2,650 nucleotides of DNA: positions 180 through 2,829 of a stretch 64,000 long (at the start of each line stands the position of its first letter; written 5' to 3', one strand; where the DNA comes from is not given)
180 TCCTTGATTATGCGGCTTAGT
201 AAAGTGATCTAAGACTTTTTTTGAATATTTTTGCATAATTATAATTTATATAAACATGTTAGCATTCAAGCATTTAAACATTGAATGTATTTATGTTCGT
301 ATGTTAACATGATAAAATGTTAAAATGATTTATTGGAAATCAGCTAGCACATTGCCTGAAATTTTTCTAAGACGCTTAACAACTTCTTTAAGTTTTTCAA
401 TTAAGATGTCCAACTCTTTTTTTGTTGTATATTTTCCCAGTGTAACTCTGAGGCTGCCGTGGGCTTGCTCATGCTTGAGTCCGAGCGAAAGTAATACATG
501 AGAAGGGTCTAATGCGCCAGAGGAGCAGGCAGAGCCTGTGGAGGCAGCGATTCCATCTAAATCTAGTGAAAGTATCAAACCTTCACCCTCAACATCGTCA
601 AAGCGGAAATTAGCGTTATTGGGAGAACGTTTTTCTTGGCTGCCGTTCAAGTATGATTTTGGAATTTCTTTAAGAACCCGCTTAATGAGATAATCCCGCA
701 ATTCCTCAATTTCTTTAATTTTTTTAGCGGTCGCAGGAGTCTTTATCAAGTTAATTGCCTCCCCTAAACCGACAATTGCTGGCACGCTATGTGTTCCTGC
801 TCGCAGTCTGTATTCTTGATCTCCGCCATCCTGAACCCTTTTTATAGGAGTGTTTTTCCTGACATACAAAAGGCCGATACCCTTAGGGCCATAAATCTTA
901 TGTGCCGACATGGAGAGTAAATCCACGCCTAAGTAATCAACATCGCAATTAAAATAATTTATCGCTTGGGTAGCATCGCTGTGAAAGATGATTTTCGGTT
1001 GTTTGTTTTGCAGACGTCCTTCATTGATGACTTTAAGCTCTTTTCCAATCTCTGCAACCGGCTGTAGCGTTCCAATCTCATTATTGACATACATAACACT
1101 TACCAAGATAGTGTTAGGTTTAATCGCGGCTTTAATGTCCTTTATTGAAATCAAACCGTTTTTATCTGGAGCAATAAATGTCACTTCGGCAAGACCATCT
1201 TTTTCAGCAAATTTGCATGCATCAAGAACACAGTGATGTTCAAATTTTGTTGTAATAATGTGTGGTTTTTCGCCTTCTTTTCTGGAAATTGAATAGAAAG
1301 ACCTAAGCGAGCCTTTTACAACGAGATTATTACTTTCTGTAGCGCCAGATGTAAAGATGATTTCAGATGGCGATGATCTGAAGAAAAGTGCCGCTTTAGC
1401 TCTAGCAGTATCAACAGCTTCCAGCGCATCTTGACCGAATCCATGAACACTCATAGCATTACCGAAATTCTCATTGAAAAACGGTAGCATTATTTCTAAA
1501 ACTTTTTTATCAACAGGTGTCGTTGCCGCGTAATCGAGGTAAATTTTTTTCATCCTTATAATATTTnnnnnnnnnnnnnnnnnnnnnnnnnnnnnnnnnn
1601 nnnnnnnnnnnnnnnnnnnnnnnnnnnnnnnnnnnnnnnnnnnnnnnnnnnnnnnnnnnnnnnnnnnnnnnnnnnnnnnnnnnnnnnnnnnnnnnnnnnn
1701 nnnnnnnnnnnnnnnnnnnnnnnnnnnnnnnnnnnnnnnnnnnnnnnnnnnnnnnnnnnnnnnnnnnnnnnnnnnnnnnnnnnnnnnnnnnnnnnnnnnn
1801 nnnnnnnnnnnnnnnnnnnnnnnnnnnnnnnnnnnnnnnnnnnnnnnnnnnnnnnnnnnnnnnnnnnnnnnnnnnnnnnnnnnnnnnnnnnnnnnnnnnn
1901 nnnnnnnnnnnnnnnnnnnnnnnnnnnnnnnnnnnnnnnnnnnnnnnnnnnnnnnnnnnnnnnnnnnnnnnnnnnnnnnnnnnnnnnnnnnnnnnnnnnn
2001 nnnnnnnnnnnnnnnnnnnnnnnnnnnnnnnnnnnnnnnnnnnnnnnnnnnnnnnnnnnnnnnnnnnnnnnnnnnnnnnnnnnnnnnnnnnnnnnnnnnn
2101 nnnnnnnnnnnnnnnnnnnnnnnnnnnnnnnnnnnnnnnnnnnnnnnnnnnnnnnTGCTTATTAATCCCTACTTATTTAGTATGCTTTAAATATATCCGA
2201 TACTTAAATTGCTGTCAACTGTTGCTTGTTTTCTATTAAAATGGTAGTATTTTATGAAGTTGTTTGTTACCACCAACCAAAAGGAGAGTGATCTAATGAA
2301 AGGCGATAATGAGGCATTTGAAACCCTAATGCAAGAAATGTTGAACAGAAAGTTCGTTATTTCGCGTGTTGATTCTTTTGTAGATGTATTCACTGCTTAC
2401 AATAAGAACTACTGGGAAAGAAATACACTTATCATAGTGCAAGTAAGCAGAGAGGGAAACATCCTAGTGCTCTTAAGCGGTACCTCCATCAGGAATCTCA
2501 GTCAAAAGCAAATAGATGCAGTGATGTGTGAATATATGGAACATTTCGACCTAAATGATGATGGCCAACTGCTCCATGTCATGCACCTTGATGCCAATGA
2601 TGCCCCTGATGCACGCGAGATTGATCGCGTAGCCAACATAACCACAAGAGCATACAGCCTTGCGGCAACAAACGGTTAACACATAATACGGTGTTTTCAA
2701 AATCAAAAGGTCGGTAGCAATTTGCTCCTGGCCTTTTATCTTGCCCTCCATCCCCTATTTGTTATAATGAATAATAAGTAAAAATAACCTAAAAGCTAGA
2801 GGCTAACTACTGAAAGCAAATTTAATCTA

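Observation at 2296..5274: Cas4-like Fe-S PD-(D/E)XK nuclease, basic mini-membrane protein and PolB-exo-like 3'-5' exonuclease as a compact DNA-processing module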

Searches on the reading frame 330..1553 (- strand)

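Call 3: search_protein_families(library=pfam, proteins=[window:330-1553:-], max_evalue=0.1)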
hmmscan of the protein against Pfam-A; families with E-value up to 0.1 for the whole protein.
window:330-1553:- (407 aa): 1 family
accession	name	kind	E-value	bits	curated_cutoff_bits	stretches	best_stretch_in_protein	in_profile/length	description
PF00266.25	Aminotran_5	-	3.1e-78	263.8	21.5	1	4-384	1-371/371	Aminotransferase class-V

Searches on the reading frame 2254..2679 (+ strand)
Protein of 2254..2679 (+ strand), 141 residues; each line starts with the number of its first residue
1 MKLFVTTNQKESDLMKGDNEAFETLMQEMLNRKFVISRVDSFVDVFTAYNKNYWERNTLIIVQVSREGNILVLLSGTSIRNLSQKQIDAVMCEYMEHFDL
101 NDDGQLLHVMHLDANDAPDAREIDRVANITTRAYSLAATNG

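Call 3: search_protein_families(library=pfam, proteins=[window:2254-2679:+], max_evalue=0.1)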
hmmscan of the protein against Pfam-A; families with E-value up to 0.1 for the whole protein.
window:2254-2679:+ (141 aa): 2 families
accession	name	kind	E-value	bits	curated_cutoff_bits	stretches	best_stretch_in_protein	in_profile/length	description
PF18135.7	Type_ISP_C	-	0.012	15.2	25.9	1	26-135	69-176/342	Type ISP C-terminal specificity domain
PF11497.13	NADH_Oxid_Nqo15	-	0.065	13.7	25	1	19-106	11-98/123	NADH-quinone oxidoreductase chain 15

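Call 4: search_protein_families(library=ncbifam, proteins=[window:2254-2679:+], max_evalue=0.1)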
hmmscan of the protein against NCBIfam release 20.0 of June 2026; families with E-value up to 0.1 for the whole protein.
window:2254-2679:+ (141 aa): 0 families

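Call 5: search_protein_families(library=padloc, proteins=[window:2254-2679:+], max_evalue=0.1)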
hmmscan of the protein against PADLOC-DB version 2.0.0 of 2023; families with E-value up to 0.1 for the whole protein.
window:2254-2679:+ (141 aa): 0 families

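Call 6: search_protein_families(library=phrogs, proteins=[window:2254-2679:+], max_evalue=0.1)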
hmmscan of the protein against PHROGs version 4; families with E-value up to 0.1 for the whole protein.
window:2254-2679:+ (141 aa): 1 family
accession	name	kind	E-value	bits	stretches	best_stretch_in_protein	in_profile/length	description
phrog_8097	-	DNA, RNA and nucleotide metabolism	0.01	15.5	1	33-115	2-80/598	exonuclease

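Call 71: find_homologous_proteins(query=window:2296-2679:+, max_evalue=0.01)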
Query window:2296-2679:+ (127 aa): 1 proteins with E <= 0.01 among 3 candidates.
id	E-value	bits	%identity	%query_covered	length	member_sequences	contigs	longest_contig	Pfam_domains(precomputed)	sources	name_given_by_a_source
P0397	3.0e-77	274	100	100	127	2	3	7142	-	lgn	-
